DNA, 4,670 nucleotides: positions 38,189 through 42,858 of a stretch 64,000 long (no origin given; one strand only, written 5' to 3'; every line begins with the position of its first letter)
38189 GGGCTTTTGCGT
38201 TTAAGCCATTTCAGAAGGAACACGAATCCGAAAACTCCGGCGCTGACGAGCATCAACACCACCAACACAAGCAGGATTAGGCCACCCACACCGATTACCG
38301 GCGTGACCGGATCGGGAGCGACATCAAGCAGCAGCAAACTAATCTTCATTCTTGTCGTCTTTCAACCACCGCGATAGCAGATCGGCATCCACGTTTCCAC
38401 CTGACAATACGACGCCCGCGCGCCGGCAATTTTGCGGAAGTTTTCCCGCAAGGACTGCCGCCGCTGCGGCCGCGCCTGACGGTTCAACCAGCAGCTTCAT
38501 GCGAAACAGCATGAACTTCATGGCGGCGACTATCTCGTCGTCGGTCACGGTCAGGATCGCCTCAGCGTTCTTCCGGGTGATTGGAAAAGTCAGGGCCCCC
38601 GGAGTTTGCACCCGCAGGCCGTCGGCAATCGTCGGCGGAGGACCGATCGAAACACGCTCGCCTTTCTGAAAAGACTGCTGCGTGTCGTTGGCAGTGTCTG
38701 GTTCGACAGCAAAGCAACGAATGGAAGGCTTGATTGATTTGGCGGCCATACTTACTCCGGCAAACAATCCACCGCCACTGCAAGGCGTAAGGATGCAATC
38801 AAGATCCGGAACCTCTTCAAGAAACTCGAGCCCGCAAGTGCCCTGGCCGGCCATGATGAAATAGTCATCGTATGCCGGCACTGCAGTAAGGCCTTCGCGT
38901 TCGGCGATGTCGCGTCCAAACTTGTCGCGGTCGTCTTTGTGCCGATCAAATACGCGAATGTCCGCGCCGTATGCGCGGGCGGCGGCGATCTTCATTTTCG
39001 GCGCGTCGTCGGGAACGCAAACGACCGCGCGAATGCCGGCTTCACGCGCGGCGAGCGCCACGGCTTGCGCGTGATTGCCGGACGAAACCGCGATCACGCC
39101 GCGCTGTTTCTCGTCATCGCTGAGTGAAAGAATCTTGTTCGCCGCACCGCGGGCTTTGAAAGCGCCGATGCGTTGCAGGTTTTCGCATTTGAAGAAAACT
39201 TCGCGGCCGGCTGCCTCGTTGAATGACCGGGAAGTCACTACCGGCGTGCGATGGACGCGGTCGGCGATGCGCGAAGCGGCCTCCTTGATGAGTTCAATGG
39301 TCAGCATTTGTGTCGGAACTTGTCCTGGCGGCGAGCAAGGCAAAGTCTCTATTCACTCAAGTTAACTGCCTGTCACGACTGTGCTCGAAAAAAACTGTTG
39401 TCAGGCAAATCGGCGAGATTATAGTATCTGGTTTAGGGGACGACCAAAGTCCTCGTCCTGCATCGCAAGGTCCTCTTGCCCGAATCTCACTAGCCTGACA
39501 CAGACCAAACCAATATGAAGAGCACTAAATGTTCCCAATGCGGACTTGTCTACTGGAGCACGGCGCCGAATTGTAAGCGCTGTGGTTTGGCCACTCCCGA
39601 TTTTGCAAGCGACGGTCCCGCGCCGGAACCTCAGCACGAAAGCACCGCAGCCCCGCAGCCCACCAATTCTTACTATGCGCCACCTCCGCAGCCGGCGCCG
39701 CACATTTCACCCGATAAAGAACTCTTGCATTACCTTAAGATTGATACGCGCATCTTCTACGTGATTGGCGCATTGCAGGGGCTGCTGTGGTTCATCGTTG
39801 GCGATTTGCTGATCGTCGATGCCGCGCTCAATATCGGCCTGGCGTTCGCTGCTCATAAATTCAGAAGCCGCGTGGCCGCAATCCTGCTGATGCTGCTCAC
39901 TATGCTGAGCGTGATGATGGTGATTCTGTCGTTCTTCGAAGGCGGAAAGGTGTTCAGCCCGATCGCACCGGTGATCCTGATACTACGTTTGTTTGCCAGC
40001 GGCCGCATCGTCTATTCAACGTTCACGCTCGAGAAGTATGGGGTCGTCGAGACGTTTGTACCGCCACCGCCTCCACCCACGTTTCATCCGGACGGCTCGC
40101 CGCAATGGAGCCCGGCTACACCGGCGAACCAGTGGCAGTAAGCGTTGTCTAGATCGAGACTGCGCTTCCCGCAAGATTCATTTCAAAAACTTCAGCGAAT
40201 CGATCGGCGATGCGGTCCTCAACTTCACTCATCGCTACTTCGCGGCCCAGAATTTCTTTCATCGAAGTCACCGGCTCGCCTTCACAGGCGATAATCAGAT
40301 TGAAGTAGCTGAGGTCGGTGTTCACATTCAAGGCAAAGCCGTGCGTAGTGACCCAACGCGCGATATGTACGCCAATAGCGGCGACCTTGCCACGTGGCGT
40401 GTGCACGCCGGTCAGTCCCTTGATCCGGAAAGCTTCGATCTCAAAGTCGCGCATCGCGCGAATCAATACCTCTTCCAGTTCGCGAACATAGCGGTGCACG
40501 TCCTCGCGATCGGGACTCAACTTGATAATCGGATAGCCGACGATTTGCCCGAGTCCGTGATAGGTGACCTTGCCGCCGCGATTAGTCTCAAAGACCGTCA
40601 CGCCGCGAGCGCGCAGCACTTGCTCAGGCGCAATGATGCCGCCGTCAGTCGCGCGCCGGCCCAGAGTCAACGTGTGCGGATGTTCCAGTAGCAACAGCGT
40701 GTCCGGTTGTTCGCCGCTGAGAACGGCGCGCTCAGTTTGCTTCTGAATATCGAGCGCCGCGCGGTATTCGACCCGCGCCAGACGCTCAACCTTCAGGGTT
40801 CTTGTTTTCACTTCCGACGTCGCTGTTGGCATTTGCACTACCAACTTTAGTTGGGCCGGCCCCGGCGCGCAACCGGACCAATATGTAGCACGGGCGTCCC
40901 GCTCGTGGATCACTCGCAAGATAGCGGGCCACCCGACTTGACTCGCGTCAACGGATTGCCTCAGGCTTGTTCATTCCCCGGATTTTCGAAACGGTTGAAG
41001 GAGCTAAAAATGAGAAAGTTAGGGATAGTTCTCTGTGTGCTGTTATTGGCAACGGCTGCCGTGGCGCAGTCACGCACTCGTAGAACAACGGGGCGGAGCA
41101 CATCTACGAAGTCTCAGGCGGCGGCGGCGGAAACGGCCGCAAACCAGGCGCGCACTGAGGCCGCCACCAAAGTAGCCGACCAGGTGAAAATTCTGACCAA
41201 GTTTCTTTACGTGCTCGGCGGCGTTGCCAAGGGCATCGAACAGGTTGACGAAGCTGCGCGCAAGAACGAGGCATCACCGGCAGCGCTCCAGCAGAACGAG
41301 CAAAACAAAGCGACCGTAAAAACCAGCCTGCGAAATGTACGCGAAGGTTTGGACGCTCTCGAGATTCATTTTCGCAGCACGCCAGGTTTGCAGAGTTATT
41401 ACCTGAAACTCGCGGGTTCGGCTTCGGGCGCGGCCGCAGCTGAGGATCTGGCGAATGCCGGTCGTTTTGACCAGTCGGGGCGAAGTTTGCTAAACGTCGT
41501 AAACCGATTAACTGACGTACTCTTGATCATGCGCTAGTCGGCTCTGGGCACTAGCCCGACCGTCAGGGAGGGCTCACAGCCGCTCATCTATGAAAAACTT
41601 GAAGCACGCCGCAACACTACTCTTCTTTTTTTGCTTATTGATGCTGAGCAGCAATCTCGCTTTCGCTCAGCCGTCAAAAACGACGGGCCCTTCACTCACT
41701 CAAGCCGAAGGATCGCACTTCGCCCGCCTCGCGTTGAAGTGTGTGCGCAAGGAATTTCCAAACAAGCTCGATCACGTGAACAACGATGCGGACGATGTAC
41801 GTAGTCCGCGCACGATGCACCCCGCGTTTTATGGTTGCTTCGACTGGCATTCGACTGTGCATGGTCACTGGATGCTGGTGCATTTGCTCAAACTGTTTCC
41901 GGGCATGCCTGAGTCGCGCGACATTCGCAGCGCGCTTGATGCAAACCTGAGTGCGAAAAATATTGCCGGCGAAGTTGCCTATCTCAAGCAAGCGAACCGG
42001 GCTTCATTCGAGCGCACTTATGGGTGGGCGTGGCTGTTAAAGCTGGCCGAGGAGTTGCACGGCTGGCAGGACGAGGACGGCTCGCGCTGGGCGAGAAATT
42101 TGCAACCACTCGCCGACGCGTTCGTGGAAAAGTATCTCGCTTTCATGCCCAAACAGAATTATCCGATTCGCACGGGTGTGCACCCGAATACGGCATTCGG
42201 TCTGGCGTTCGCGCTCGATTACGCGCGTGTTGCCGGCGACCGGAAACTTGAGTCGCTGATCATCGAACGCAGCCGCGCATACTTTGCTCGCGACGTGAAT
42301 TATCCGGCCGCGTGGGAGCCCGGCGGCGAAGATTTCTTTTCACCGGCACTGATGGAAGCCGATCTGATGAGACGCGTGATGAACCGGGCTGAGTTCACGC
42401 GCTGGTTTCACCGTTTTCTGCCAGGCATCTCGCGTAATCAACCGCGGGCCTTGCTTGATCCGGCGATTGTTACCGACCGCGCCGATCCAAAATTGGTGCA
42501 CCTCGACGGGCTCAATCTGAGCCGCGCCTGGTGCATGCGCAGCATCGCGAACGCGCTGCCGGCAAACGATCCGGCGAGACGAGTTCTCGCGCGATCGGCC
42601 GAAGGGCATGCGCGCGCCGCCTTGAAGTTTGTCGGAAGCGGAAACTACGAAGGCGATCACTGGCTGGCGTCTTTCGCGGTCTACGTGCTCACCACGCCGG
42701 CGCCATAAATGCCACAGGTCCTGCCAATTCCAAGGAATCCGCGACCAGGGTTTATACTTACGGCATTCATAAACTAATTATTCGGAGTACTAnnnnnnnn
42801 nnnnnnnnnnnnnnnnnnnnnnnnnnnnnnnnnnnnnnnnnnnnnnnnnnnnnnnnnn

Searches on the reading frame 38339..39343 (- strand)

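Call 81: search_protein_families(library=pfam, proteins=[window:38339-39343:-], max_evalue=0.00001)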
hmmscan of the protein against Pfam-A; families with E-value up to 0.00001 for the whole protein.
window:38339-39343:- (334 aa): 1 family
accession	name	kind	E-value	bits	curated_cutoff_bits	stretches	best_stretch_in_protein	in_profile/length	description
PF00291.31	PALP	-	8.5e-80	268.7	35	1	28-315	3-295/295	Pyridoxal-phosphate dependent enzyme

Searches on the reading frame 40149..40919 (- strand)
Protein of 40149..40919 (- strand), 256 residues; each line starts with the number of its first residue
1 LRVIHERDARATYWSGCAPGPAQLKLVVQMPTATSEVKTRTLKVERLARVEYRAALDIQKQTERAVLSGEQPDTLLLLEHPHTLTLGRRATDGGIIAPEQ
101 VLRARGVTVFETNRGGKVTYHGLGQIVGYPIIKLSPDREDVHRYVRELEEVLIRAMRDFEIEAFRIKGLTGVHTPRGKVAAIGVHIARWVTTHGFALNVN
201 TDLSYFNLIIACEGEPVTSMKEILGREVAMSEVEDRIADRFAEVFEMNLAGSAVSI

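Call 81: search_protein_families(library=pfam, proteins=[window:40149-40919:-], max_evalue=0.00001)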
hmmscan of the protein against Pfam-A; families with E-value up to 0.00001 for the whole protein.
window:40149-40919:- (256 aa): 1 family
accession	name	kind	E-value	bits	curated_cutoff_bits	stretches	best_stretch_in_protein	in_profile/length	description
PF21948.1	LplA-B_cat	-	2.7e-45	155.2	27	1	52-241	2-199/200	Lipoyl protein ligase A/B catalytic domain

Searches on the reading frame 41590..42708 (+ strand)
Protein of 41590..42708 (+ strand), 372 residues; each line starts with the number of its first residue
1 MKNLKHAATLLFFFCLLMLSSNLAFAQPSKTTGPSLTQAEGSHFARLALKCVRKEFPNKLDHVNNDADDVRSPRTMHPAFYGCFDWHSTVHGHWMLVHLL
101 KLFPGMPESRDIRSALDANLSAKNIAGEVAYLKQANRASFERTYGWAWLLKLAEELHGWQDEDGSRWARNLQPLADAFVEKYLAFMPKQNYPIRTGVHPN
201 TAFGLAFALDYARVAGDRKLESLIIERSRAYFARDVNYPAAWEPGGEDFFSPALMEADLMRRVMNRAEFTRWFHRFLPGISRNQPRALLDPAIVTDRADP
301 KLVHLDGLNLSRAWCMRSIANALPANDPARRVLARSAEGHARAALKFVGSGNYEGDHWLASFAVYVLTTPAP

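Call 81: search_protein_families(library=pfam, proteins=[window:41590-42708:+], max_evalue=0.00001)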
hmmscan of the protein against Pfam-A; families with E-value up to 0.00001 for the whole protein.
window:41590-42708:+ (372 aa): 1 family
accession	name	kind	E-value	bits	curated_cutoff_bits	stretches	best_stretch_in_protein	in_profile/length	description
PF11199.13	DUF2891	-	2.4e-143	477.5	25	1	43-365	2-324/325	Protein of unknown function (DUF2891)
